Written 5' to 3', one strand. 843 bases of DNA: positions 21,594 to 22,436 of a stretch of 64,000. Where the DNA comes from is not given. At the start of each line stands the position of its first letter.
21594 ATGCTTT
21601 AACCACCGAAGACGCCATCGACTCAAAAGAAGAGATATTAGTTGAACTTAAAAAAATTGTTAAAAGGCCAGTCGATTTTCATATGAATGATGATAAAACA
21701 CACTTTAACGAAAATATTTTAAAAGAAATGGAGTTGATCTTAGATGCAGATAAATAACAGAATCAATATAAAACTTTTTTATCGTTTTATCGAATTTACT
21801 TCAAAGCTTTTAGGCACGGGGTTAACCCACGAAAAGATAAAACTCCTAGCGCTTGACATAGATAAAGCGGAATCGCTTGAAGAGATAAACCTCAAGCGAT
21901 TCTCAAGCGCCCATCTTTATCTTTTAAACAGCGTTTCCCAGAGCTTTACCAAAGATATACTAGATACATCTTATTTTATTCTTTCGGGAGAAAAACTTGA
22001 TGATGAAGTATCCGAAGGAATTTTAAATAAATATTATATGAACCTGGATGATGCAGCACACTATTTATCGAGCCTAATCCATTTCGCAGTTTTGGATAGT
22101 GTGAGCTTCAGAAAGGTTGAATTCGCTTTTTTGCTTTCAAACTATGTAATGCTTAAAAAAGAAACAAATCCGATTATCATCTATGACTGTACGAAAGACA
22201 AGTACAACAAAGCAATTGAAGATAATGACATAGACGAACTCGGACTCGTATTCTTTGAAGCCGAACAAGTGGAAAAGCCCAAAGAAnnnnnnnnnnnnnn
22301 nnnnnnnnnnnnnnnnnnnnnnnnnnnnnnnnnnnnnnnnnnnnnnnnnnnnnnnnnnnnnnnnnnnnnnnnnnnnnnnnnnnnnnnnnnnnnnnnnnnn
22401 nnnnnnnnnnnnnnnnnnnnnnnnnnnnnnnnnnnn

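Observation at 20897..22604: Tandem paralogues fusing a degenerate Fic/Doc-like helical domain to a C-terminal MNT nucleotidyltransferase, co-transcribed upstream of rhs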

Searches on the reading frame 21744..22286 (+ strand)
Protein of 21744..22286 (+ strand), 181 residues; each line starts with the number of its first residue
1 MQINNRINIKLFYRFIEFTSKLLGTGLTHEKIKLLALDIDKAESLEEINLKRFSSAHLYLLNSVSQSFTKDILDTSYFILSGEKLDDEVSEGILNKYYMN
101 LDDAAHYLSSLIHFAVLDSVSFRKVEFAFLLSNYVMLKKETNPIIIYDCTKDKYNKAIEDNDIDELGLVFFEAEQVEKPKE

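Call 41: search_protein_families(library=pfam, alignment_id=A3, max_evalue=10)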
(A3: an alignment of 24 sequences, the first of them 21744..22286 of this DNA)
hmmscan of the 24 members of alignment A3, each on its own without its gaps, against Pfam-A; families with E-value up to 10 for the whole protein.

A. member 1, window:21744-22286:+ (181 aa): 2 families
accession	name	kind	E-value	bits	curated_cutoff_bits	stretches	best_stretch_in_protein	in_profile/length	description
PF06970.17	RepA_N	-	0.066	13.6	30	1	135-171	17-51/76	Replication initiator protein A (RepA) N-terminus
PF15031.11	DUF4528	-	0.075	13.4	27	1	103-161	16-76/126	Domain of unknown function (DUF4528)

B. families by the number of members that match (of 24 scanned): 17 families
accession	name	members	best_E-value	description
PF23351.1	BBS2_CtH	3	0.00024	BBS2 C-terminal helix bundle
PF15031.11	DUF4528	2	0.025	Domain of unknown function (DUF4528)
PF22542.1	Utp8_C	1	0.003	Utp8, C-terminal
PF22912.2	zf-DPOE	1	0.019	Zinc finger domain of DNA polymerase-epsilon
PF02617.22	ClpS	1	0.022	ATP-dependent Clp protease adaptor protein ClpS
PF12397.13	U3snoRNP10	1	0.03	U3 small nucleolar RNA-associated protein 10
PF10433.15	Beta-prop_RSE1_1st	1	0.042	RSE1/DDB1/CPSF1 first beta-propeller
PF25106.1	VWA_4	1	0.043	von Willebrand factor A domain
PF02207.25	zf-UBR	1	0.047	Putative zinc finger in N-recognin (UBR box)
PF24557.2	DExH14_plug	1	0.048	DExH14 plug domain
PF02252.23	PA28_C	1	0.056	Proteasome activator PA28, C-terminal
PF06970.17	RepA_N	1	0.066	Replication initiator protein A (RepA) N-terminus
PF08303.17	tRNA_lig_kinase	1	0.12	tRNA ligase kinase domain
PF24722.1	DUF7674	1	0.13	Domain of unknown function (DUF7674)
PF15587.11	Imm9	1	0.14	Immunity protein 9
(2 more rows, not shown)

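Call 49: search_protein_representatives(alignment_id=A3)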
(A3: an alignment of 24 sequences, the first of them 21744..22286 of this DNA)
Query: 24 sequences, 182 profile positions. Proteins with E-value up to 0.001 (for the whole library): 197; up to 1e-10: 104; up to 1e-30: 42. The best 150 are listed.
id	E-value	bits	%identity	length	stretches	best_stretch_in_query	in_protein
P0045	4.3e-64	231.8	-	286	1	1-177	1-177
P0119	1.6e-61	223.4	-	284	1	1-181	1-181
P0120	1.4e-58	213.9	-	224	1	1-178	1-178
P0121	9.9e-57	207.9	-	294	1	1-181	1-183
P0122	3.7e-55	202.7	-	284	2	1-179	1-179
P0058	1.3e-54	201.0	-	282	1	6-181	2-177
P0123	3.6e-53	196.2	-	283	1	5-178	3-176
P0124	5.3e-53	195.7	-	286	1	5-181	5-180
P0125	6.5e-53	195.4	-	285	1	1-181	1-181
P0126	8.2e-53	195.1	-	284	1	5-180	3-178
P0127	1.6e-51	190.9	-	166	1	1-162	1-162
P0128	2.9e-49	183.5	-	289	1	3-177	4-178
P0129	7.1e-49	182.3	-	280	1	9-181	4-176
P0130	2.3e-48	180.6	-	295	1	4-180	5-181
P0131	3.4e-48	180.0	-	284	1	1-181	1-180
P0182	1.1e-16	77.3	-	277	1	21-176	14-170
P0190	2.7e-15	72.8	-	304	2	7-157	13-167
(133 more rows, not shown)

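Call 51: find_encoding_contigs(protein=P0190, flank=10000, max_places=3)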
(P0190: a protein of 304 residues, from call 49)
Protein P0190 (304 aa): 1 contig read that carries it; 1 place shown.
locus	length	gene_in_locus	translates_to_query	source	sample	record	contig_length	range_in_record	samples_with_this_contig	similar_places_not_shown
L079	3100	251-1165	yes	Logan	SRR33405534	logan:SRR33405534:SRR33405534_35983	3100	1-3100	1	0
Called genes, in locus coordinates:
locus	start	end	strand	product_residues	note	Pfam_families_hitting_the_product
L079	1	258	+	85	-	?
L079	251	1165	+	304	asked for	PF22600:MTPAP-like_central (weak), PF01909:NTP_transf_2 (weak), PF18765:Polbeta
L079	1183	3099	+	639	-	?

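Call 52: find_encoding_contigs(protein=P0182, flank=10000, max_places=3)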
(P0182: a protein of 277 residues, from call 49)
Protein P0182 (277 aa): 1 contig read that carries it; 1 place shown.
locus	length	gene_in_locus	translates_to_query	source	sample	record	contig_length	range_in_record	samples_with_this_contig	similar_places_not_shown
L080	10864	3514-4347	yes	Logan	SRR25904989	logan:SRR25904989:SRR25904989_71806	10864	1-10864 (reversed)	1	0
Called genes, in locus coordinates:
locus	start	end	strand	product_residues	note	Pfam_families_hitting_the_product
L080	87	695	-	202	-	PF20282:CTD6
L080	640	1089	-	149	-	-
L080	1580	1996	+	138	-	PF08281:Sigma70_r4_2, PF04545:Sigma70_r4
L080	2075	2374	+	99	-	-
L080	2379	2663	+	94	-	PF16079:Phage_holin_5_2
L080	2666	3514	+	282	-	PF22600:MTPAP-like_central (faint), PF01909:NTP_transf_2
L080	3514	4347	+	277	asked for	PF18765:Polbeta, PF01909:NTP_transf_2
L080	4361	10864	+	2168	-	?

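Call 71: search_solved_structures(query=A3, max_evalue=10, show_alignments=5)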
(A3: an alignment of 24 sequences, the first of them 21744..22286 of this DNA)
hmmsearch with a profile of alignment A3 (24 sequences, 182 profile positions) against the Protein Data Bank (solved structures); distinct sequences matched with E-value up to 10: 11.
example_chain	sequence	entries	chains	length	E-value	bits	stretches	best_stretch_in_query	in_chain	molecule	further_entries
3cuc_A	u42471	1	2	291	0.071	16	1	104-164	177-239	Protein of unknown function with a Fic domain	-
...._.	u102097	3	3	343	0.3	13.9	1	104-175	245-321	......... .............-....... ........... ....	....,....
7b7z_A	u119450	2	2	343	0.37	13.6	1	104-175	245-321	Protein adenylyltransferase FICD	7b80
5izs_A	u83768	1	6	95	0.42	13.5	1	14-69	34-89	Designed protein 5L6HC3_1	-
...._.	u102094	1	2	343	0.53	13.2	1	104-175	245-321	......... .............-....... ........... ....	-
4u04_A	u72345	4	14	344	0.53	13.2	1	104-175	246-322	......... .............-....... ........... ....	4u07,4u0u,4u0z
6i7h_A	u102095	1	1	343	0.68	12.8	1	104-175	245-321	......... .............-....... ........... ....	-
6i7i_A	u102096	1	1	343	0.71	12.7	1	104-175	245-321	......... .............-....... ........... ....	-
9yz5_A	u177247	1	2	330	0.76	12.7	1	104-175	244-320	Protein adenylyltransferase FICD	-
4u0s_A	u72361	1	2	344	0.85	12.5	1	104-175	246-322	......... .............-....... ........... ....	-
4r5d_A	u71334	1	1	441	9.8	9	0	21-50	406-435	Leucine rich repeat protein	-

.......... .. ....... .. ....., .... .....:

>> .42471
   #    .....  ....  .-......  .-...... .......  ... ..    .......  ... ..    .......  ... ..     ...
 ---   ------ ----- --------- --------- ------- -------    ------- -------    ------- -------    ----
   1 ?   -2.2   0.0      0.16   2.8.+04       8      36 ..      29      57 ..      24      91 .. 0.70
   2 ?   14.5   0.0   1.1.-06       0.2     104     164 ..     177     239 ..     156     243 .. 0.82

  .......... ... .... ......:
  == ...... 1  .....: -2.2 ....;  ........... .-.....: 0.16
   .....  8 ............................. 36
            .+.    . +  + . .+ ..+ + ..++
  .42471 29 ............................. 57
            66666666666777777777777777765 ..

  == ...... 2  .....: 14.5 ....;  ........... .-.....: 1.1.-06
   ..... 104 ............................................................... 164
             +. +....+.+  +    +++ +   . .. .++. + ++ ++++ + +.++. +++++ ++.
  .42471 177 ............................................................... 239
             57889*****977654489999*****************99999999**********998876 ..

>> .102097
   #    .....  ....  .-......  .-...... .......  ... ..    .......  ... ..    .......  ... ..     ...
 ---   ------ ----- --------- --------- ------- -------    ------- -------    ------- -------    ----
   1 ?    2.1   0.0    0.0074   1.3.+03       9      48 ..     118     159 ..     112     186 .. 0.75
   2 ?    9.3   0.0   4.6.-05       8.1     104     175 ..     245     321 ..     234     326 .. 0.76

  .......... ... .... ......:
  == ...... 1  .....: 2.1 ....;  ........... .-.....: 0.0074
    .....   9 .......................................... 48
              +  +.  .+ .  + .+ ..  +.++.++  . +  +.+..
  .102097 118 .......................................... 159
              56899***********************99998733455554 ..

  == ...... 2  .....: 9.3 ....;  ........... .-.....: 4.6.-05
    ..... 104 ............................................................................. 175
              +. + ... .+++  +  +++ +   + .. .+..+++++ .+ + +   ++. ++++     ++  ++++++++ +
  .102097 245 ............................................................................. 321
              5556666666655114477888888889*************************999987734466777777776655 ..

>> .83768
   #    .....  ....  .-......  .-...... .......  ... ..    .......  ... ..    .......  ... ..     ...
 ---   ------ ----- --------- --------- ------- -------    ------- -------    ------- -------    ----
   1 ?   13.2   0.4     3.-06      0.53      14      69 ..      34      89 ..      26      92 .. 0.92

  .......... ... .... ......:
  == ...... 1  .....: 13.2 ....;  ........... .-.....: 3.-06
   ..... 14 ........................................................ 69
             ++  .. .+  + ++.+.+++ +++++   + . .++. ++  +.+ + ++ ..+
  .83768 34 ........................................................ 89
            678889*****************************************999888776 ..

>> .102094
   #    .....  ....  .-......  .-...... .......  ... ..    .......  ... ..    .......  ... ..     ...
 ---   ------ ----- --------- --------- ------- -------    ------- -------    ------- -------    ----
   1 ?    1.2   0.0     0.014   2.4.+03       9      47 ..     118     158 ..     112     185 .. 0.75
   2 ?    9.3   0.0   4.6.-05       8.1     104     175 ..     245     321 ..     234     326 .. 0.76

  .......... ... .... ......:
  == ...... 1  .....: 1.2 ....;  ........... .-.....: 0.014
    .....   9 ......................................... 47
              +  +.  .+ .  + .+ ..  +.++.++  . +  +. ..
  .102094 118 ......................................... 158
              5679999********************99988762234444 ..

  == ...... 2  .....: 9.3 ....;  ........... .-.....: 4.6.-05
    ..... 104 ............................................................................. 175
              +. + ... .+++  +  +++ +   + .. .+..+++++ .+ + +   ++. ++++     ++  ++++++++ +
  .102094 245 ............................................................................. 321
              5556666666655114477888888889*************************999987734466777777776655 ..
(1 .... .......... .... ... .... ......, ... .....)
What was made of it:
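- On Fic/Doc (Pfam PF02661): In the profile alignment to 3cuc and FICD the His falls in a 2-residue deletion, GNGR Arg corresponds to invariant E126, and the second Arg to F129 (call 71). Only sub-threshold profile hits to Fic chains in the PDB (E 0.07-0.85, call 71).
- Tried and rejected: The Fic signal appeared only after the NTase domain was removed (call 71).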
